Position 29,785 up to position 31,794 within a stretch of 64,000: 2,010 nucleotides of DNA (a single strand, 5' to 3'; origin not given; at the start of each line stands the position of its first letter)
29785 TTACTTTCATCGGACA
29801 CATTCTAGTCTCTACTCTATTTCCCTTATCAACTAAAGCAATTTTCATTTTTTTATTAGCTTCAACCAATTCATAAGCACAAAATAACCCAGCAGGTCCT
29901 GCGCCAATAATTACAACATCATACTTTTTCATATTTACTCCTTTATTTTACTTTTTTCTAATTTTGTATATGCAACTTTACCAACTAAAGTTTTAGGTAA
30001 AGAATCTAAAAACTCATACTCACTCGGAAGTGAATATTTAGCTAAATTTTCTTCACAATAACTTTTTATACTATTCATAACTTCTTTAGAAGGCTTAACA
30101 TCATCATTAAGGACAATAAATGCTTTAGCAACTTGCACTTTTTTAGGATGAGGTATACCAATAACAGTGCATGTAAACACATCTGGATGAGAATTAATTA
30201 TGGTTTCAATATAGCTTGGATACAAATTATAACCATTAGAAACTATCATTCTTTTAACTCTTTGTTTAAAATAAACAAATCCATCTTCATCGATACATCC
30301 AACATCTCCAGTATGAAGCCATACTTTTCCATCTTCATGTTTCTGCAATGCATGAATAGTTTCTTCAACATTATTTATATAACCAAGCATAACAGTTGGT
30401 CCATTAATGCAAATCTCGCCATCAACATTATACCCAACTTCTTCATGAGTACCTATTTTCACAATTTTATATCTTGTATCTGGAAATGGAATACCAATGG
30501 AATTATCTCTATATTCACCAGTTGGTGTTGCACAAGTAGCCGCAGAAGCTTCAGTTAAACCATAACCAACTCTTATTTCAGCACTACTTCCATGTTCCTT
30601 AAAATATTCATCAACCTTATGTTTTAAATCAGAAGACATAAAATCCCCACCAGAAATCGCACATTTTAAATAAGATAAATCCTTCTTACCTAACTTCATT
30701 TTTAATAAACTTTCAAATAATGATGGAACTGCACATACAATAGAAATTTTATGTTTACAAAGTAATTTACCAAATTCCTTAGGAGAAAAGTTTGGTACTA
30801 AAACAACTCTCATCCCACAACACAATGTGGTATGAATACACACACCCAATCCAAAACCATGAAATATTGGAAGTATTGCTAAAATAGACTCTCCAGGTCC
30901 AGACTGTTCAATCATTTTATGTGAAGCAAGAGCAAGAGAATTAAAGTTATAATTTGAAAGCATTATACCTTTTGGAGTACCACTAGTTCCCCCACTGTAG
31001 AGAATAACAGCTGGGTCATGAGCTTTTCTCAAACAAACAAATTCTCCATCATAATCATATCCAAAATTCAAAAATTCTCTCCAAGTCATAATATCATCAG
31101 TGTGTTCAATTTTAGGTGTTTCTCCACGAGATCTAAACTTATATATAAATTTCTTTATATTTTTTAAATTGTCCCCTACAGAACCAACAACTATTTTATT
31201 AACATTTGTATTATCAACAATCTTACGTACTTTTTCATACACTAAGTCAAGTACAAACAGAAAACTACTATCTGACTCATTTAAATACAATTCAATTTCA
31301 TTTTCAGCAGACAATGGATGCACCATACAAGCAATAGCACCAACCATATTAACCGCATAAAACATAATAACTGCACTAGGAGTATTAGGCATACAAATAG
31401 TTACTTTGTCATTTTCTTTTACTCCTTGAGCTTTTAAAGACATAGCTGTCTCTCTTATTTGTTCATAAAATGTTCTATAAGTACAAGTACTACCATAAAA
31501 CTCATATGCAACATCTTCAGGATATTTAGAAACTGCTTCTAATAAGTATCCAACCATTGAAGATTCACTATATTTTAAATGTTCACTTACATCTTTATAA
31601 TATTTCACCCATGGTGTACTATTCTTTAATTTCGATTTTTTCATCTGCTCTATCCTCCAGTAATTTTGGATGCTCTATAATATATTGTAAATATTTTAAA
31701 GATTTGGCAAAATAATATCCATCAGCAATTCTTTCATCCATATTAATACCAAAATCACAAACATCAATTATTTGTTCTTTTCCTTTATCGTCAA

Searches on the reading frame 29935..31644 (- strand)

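Call 83: search_protein_families(library=pfam, proteins=[window:29935-31644:-], max_evalue=0.00001)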
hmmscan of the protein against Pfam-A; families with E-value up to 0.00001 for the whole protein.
window:29935-31644:- (569 aa): 2 families
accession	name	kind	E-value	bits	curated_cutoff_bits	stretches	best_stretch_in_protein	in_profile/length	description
PF00501.34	AMP-binding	-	3.8e-78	263.4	29.9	1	36-422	3-383/384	AMP-binding enzyme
PF13193.12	AMP-binding_C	-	2.3e-17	64.1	24.5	1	479-556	2-76/76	AMP-binding enzyme C-terminal domain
